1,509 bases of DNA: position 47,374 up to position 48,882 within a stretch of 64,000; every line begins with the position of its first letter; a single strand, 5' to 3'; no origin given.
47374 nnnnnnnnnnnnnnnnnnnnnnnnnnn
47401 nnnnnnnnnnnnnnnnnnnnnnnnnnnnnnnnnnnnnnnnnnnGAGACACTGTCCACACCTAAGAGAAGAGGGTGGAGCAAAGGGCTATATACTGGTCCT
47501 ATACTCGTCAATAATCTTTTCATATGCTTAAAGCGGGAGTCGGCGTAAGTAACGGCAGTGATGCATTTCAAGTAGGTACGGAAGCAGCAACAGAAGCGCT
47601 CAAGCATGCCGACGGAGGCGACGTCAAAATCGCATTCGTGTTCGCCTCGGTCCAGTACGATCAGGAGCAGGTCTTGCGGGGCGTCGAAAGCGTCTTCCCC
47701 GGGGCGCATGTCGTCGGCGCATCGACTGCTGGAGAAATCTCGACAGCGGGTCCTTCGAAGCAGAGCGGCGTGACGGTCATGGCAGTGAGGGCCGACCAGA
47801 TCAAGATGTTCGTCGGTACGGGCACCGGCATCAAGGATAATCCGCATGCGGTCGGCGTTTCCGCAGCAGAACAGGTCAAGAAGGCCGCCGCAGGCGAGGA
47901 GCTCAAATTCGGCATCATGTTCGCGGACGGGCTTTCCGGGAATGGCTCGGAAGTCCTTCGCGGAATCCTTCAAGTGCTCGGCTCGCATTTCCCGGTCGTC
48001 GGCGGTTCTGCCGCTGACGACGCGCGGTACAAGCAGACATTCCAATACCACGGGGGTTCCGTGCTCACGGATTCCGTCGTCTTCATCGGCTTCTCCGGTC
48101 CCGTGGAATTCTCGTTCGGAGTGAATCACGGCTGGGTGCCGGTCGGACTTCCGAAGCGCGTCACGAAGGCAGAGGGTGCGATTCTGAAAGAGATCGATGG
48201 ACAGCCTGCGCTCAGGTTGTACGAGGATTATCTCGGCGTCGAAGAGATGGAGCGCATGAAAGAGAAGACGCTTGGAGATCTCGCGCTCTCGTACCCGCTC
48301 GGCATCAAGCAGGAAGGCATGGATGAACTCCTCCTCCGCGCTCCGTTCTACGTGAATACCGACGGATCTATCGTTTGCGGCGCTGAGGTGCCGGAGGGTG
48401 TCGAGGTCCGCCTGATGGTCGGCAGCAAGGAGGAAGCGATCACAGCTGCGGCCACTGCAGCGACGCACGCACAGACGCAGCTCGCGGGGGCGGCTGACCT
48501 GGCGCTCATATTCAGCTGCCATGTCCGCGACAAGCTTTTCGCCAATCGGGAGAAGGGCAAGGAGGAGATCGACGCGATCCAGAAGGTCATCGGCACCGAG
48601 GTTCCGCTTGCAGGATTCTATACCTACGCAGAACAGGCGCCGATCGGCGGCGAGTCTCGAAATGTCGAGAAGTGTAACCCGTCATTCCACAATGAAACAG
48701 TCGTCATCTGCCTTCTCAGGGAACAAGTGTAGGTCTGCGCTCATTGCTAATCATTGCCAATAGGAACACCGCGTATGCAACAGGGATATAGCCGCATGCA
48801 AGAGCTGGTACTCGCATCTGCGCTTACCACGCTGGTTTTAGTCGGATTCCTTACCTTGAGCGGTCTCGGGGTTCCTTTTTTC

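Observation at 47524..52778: Signalling cluster of a stand-alone FIST protein, a LivK-like binding protein, a Cache-type histidine kinase and a dual-receiver response regulator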

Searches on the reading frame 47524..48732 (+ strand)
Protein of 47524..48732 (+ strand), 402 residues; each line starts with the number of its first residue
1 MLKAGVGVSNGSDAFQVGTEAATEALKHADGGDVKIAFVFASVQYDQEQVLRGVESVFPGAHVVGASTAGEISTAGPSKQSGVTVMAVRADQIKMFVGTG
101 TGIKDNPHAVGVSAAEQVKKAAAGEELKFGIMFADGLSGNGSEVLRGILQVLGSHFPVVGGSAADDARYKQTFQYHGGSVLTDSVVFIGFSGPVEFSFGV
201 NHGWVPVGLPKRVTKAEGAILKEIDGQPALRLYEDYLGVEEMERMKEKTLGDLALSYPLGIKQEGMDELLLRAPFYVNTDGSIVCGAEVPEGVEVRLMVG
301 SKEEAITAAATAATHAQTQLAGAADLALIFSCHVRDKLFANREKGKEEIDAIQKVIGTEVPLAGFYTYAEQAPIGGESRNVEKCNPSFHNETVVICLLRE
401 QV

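Call 4: search_protein_families(library=pfam, proteins=[window:47524-48732:+], max_evalue=0.01)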
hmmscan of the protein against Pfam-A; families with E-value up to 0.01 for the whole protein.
window:47524-48732:+ (402 aa): 2 families
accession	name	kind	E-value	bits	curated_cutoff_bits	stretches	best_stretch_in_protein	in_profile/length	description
PF08495.15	FIST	-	5e-50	170.5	23.2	1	36-227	2-189/189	FIST N domain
PF10442.14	FIST_C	-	8.5e-31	107.3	28.5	1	229-373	1-131/131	FIST C domain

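Call 5: search_protein_families(library=ncbifam, proteins=[window:47524-48732:+], max_evalue=0.01)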
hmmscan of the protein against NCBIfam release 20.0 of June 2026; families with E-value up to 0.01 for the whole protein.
window:47524-48732:+ (402 aa): 1 family
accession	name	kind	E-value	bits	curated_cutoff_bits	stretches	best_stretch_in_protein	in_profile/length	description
NF041558.1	NosP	equivalog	2.2e-29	102.7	450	1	19-372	9-353/368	nitric oxide-sensing protein NosP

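Call 6: search_solved_structures(query=window:47524-48732:+, max_evalue=1, show_alignments=2)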
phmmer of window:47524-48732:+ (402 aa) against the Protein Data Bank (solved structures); distinct sequences matched with E-value up to 1: 0.

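Call 7: find_related_loci(query=window:47524-48732:+, collection=genome_contigs, flank=8000)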
Query window:47524-48732:+ (402 aa) in genome_contigs; peptide patterns used: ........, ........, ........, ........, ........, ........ (x = any residue, [..] = any of these).
136 stretches matched a pattern; 6 encode a relative of the query (tblastn E <= 1e-3); 6 distinct loci.
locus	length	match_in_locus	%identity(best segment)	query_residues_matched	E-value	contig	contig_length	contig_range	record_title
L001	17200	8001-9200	65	1-401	4e-177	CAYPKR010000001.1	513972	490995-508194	MAG TPA_asm: uncultured Candidatus Saccharibacteria bacterium isolate SRP278252_co2_120 genome assembly, contig: NODE_6_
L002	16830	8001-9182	51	2-398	4e-130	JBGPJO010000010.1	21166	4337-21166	MAG: Candidatus Paceibacteria bacterium isolate OBJ_0618_7090110_307 k141_9865680_length_21166_cov_20.1070, whole genome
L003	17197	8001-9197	53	1-400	3e-127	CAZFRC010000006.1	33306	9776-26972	MAG TPA_asm: uncultured Candidatus Saccharibacteria bacterium isolate binchicken_co58_84 genome assembly, contig: NODE_1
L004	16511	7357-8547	48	2-401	6e-123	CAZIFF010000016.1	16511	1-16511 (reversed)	MAG TPA_asm: uncultured Candidatus Saccharibacteria bacterium isolate SRP286056_co1_522 genome assembly, contig: NODE_42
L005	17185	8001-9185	47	4-398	3e-110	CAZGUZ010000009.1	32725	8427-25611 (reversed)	MAG TPA_asm: uncultured Candidatus Saccharibacteria bacterium isolate SRP219642_co7_221 genome assembly, contig: NODE_18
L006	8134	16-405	58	268-398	2e-38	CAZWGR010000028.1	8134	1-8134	MAG TPA_asm: uncultured Candidatus Saccharibacteria bacterium isolate SRP285395_co1_403 genome assembly, contig: NODE_15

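Call 20: find_homologous_proteins(query=window:47524-48732:+, max_evalue=0.00001)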
Query window:47524-48732:+ (402 aa): 347 proteins with E <= 0.00001 among 8000 candidates; the best 120 are listed.
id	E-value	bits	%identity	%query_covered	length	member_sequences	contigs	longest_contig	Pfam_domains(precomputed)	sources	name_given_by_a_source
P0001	7.1e-260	879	100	100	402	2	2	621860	PF08495.16,PF10442.15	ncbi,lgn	-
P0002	3.1e-169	581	65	100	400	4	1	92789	PF08495.16,PF10442.15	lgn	-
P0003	4.7e-155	534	61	100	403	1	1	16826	PF08495.16,PF10442.15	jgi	jgi:hypothetical protein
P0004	5.1e-155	534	62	99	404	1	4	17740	PF08495.16,PF10442.15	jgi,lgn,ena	-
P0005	1.6e-144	500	57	100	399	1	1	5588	PF08495.16,PF10442.15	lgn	-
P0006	2.6e-144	499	56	100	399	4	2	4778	PF08495.16,PF10442.15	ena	-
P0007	2.1e-140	486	56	97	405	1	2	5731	PF08495.16,PF10442.15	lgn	-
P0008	5.5e-138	478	55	99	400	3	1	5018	PF08495.16,PF10442.15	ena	-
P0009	1.3e-135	470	56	99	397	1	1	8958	PF08495.16,PF10442.15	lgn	-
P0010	2.0e-133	463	56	99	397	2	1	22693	PF08495.16,PF10442.15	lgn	-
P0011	3.4e-130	453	53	99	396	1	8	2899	PF08495.16,PF10442.15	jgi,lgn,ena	-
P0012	7.4e-130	452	54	99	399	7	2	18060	PF08495.16,PF10442.15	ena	-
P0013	2.0e-129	450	55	99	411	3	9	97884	PF08495.16,PF10442.15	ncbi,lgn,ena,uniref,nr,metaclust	ncbi:hypothetical protein A3H40_01250 [Candidatus Daviesbacteria bacterium RIFCSPLOWO2_02_FULL_38_15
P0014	5.5e-129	449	54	99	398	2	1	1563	PF08495.16,PF10442.15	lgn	-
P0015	5.6e-129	449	53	99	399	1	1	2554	PF08495.16,PF10442.15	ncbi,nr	ncbi:MAG: FIST C-terminal domain-containing protein [Parcubacteria group bacterium]|nr:FIST C-termin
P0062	4.9e-123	429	50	100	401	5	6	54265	PF08495.16,PF10442.15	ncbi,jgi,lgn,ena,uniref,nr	ncbi:MAG: hypothetical protein COV91_05465 [Candidatus Taylorbacteria bacterium CG11_big_fil_rev_8_2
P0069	9.9e-123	428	50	99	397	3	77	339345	PF08495.16,PF10442.15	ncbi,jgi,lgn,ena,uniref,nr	ncbi:MAG: hypothetical protein UT98_C0001G0003 [Candidatus Nomurabacteria bacterium GW2011_GWF2_40_3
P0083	4.8e-122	426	52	99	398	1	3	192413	PF08495.16,PF10442.15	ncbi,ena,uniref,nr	ncbi:hypothetical protein A2765_04060 [Candidatus Kaiserbacteria bacterium RIFCSPHIGHO2_01_FULL_56_2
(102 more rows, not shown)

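Call 21: find_encoding_contigs(protein=P0001, flank=10000, max_places=2)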
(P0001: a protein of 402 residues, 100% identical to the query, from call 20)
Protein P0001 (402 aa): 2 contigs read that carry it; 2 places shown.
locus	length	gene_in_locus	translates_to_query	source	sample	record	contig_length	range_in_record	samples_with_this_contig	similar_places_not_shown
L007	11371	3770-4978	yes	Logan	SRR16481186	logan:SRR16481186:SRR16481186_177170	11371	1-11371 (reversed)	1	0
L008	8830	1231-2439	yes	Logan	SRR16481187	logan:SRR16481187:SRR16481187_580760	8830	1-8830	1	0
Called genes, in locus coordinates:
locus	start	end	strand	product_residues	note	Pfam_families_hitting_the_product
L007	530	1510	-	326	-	PF00487:FA_desaturase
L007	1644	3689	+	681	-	PF04851:ResIII, PF17757:UvrB_inter, PF27431:UvrB_3rd, PF00271:Helicase_C, PF12344:UvrB, PF02151:UVR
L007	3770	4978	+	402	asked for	PF08495:FIST, PF10442:FIST_C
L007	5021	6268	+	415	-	PF13458:Peripla_BP_6, PF01094:ANF_receptor, PF13433:Peripla_BP_5 (weak)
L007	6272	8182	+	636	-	PF02743:dCache_1, PF00672:HAMP (faint), PF00512:HisKA, PF02518:HATPase_c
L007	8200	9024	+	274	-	PF00072:Response_reg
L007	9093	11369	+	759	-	?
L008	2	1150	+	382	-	?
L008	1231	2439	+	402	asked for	PF08495:FIST, PF10442:FIST_C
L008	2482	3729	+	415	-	PF13458:Peripla_BP_6, PF01094:ANF_receptor, PF13433:Peripla_BP_5 (weak)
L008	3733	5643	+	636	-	PF02743:dCache_1, PF00672:HAMP (faint), PF00512:HisKA, PF02518:HATPase_c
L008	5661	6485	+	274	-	PF00072:Response_reg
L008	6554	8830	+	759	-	?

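Call 22: find_encoding_contigs(protein=P0013, flank=8000, max_places=2)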
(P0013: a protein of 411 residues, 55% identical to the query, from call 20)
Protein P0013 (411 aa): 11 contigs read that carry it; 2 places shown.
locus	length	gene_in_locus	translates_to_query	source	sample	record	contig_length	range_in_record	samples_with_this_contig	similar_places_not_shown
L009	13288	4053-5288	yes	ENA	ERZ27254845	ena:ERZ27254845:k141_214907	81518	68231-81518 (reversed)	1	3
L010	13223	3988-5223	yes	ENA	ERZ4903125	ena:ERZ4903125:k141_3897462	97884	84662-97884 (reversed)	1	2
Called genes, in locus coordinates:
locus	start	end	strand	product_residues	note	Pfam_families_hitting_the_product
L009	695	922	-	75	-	-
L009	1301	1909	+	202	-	PF01555:N6_N4_Mtase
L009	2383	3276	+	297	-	PF13683:rve_3 (weak), PF22483:Mu-transpos_C_2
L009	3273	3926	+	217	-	PF01695:IstB_IS21, PF00308:Bac_DnaA (weak), PF20720:nSTAND3 (weak)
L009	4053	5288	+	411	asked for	PF08495:FIST, PF10442:FIST_C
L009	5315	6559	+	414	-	PF00989:PAS, PF13426:PAS_9, PF00512:HisKA, PF02518:HATPase_c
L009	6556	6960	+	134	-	PF00072:Response_reg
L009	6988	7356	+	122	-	PF00072:Response_reg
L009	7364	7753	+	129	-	PF00072:Response_reg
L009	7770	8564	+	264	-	PF00849:PseudoU_synth_2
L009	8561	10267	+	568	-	PF00999:Na_H_Exchanger, PF02254:TrkA_N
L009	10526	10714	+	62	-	PF13687:DUF4153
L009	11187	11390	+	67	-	PF02661:Fic (weak)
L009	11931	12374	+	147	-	PF01702:TGT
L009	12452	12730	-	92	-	-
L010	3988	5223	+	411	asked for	PF08495:FIST, PF10442:FIST_C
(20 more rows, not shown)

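Call 23: find_encoding_contigs(protein=P0069, flank=6000, max_places=2)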
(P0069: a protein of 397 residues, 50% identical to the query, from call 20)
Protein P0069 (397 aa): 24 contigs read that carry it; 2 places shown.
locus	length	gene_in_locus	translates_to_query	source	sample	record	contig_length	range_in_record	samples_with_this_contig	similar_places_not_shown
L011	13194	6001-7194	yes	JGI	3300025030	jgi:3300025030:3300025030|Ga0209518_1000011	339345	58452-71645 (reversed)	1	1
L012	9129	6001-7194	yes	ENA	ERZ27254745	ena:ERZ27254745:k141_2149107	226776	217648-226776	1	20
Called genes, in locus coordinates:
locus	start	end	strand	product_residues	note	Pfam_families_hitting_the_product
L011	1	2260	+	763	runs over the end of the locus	PF03477:ATP-cone, PF17975:RNR_Alpha (weak), PF21995:RNR-II_ins_dom (weak), PF02867:Ribonuc_red_lgC (faint)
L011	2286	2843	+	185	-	PF01923:Cob_adeno_trans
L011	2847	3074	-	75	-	-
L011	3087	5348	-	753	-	PF17191:RecG_wedge, PF01336:tRNA_anti-codon (weak), PF00270:DEAD, PF04851:ResIII, PF00271:Helicase_C, PF19833:RecG_dom3_C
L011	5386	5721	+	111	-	-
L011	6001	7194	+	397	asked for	PF08495:FIST, PF10442:FIST_C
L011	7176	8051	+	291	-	PF00512:HisKA, PF13589:HATPase_c_3 (faint), PF02518:HATPase_c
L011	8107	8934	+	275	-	PF00072:Response_reg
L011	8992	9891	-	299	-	PF00665:rve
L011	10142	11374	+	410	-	-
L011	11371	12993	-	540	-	PF02518:HATPase_c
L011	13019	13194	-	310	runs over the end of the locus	PF00892:EamA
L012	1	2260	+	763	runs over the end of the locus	PF03477:ATP-cone, PF17975:RNR_Alpha (weak), PF21995:RNR-II_ins_dom (weak), PF02867:Ribonuc_red_lgC (faint)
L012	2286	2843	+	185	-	PF01923:Cob_adeno_trans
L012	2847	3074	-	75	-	-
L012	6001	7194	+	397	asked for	PF08495:FIST, PF10442:FIST_C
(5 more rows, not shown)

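Call 24: find_encoding_contigs(protein=P0083, flank=6000, max_places=1)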
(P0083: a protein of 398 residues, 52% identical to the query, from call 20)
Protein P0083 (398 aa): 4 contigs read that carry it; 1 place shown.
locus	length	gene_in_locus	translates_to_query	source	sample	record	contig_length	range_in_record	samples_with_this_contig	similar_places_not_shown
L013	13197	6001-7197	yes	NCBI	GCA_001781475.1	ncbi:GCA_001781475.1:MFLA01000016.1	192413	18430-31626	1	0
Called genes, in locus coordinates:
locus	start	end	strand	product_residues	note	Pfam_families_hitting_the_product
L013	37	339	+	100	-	-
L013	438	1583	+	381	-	PF14082:SduA_C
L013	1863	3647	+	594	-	PF00009:GTP_EFTU, PF01926:MMR_HSR1 (weak), PF22042:EF-G_D2, PF03144:GTP_EFTU_D2, PF00679:EFG_C, PF21018:BipA_C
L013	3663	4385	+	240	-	PF02153:PDH_N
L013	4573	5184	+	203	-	-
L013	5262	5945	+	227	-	PF02592:Vut_1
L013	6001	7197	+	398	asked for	PF08495:FIST, PF10442:FIST_C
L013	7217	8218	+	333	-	PF00512:HisKA, PF02518:HATPase_c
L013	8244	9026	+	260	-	PF00072:Response_reg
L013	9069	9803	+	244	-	PF00005:ABC_tran, PF13304:AAA_21 (faint)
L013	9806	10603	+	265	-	PF01061:ABC2_membrane, PF12698:ABC2_membrane_3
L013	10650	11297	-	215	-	-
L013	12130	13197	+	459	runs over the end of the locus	-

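Call 25: find_encoding_contigs(protein=P0062, flank=6000, max_places=1)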
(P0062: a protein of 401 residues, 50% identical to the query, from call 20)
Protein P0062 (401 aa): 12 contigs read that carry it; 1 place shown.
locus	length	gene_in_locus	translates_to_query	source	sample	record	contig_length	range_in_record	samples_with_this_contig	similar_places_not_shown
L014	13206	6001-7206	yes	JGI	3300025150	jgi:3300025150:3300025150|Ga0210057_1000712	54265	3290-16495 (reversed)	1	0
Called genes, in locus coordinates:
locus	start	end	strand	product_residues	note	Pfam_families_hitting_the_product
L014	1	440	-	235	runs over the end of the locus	PF18306:LDcluster4, PF03641:Lysine_decarbox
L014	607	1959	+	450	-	PF01702:TGT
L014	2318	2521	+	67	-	-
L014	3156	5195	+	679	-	PF04851:ResIII, PF17757:UvrB_inter, PF27431:UvrB_3rd, PF00271:Helicase_C, PF12344:UvrB, PF02151:UVR (weak)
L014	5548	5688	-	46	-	-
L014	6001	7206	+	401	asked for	PF08495:FIST, PF10442:FIST_C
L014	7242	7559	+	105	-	-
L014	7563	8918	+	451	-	PF00512:HisKA, PF02518:HATPase_c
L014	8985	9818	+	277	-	PF00072:Response_reg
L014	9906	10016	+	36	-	-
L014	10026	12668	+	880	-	PF00005:ABC_tran (faint), PF02463:SMC_N (faint), PF13555:AAA_29 (faint), PF20720:nSTAND3 (faint), PF13304:AAA_21 (faint), PF17760:UvrA_inter, PF00684:DnaJ_CXXCXGXG (faint)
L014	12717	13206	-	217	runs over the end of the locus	PF00072:Response_reg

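Call 41: predict_structure(alignment_id=A1)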
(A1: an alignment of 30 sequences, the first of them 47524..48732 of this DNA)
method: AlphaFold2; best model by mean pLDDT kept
length: 402 residues; sequences in the alignment: 30
mean_pLDDT: 90.9   pTM: 0.90
mean pLDDT of the five models: 90.9, 89.3, 88.4, 87.5, 86.8
residues with pLDDT >= 90: 266; 70-90: 126; 50-70: 10; < 50: 0
segments of 3 or more residues with pLDDT < 50: none
pLDDT, mean of each block of 10 residues (from residue 1): 96 98 97 95 97 97 96 94 97 97 95 98 96 88 92 95 88 95 98 96 89 90 93 85 72 69 80 81 82 90 93 96 97 84 90 98 93 86 76 93 85
secondary structure, 60 per line:
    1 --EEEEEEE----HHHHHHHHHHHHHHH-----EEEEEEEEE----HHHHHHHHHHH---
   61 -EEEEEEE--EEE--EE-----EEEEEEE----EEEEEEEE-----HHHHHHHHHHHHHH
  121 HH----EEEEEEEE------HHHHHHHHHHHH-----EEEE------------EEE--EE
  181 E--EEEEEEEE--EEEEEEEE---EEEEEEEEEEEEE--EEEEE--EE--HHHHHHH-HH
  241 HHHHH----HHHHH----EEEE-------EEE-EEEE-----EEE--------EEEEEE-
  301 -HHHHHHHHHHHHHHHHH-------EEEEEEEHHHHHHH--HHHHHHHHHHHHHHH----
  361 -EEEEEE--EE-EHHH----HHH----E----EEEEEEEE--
elements in order: E3-9 H14-28 E34-42 H47-57 E62-68 E71-73 E83-89 E94-101 H107-122 E127-134 H141-152 E158-161 E174-176 E179-181 E184-191 E194-201 E205-217 E220-224 H231-237 H239-245 H250-254 E259-262 E270-272 E274-277 E283-285 E294-299 H302-318 E326-332 H333-339 H342-356 E362-367 E393-400

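Call 43: fold_search(model_id=the predicted structure, library=pdb)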
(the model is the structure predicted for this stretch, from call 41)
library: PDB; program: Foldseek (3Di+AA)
matches with E <= 10: 715; with E <= 0.001: 31
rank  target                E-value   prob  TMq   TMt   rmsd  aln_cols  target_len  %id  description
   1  8ua6_C                3.4e-12  1.00  0.52  0.55   6.4       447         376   14  Cryo-EM Structure of SCF-FBOX22-BACH1BTB (released 2024-11-06)
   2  8ua3_C                8.5e-12  1.00  0.51  0.61   6.4       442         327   14  Cryo-EM Structure of FBOX22-BACH1BTB (released 2024-11-06)
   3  8s7d_D                1.1e-10  1.00  0.52  0.60   5.7       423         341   15  Cryo-EM structure of SKP1-FBXO22 in complex with a BACH1 BTB dimer at 3.2A resolution (released 2024-12-11)
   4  8s7e_B                2.0e-10  1.00  0.53  0.62   5.4       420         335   12  Cryo-EM structure of SKP1-FBXO22 (released 2024-12-11)
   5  5hy0_C                1.4e-07  1.00  0.33  0.35  15.0       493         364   10  orotic acid hydrolase (released 2017-02-01)
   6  5hy0_B                1.9e-07  1.00  0.34  0.37  15.2       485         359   10  orotic acid hydrolase (released 2017-02-01)
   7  5hy2_A                2.1e-07  1.00  0.33  0.37  15.4       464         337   10  Structure-function analysis of functionally diverse members of the cyclic amide hydrolase family of Toblerone fold enz (released 2017-02-01)
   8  5hy4_E                3.3e-07  1.00  0.35  0.39  14.8       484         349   10  Structure-function analysis of functionally diverse members of the cyclic amide hydrolase family of Toblerone fold enz (released 2017-02-01)
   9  5hy4_C                5.7e-07  1.00  0.33  0.37  14.8       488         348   10  Structure-function analysis of functionally diverse members of the cyclic amide hydrolase family of Toblerone fold enz (released 2017-02-01)
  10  5hy4_B                6.0e-07  1.00  0.35  0.38  15.0       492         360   11  Structure-function analysis of functionally diverse members of the cyclic amide hydrolase family of Toblerone fold enz (released 2017-02-01)
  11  5hy0_D                6.4e-07  1.00  0.33  0.35  15.3       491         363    9  orotic acid hydrolase (released 2017-02-01)
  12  5hy4_H                8.2e-07  1.00  0.33  0.38  15.1       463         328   11  Structure-function analysis of functionally diverse members of the cyclic amide hydrolase family of Toblerone fold enz (released 2017-02-01)
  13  5hy2_B                8.7e-07  1.00  0.35  0.40  15.0       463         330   10  Structure-function analysis of functionally diverse members of the cyclic amide hydrolase family of Toblerone fold enz (released 2017-02-01)
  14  5hy4_A                1.0e-06  1.00  0.35  0.38  15.0       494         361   10  Structure-function analysis of functionally diverse members of the cyclic amide hydrolase family of Toblerone fold enz (released 2017-02-01)
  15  6dhj_C                1.1e-06  1.00  0.36  0.38  15.1       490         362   11  Crystal structures of cyanuric acid hydrolase from Moorella thermoacetica (released 2019-06-26)
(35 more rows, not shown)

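Call 52: find_related_loci(query=A1, collection=metagenome_contigs, flank=8000)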
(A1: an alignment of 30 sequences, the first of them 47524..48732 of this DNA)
Query A1 (402 aa) in metagenome_contigs; peptide patterns used: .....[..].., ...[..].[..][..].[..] (x = any residue, [..] = any of these).
594 stretches matched a pattern; 504 encode a relative of the query (tblastn E <= 1e-3); the best 80 are kept; 80 distinct loci.
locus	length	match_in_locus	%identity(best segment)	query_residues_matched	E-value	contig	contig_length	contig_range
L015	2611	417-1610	62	2-400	2e-169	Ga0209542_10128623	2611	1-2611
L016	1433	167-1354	52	2-398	8e-151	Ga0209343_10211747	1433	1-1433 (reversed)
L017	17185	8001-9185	55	2-400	9e-138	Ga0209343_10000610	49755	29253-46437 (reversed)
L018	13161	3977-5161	55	2-400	9e-138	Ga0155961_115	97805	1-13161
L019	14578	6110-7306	54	1-400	8e-138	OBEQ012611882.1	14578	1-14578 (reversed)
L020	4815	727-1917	53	2-400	1e-136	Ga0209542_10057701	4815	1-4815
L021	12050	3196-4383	50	2-398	6e-134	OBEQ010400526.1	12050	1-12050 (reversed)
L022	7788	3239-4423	53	2-398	1e-132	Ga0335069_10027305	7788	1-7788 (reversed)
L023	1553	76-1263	51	2-400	4e-144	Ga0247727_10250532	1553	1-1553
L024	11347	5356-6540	53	2-398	1e-132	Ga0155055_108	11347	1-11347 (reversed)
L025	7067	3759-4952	51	2-400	5e-132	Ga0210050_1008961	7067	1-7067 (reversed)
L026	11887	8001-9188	51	2-398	2e-131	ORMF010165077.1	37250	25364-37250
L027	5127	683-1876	50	2-400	2e-132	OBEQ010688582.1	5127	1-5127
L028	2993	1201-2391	53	2-400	2e-137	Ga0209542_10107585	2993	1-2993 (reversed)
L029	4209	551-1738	51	2-398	8e-134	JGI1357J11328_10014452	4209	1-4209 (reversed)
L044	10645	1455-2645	51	2-400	1e-129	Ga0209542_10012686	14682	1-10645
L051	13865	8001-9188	52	2-400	2e-128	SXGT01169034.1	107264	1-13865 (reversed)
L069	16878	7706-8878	50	5-398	6e-127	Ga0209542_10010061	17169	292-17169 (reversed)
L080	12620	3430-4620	51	2-400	1e-125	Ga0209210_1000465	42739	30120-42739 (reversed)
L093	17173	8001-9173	49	6-398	4e-124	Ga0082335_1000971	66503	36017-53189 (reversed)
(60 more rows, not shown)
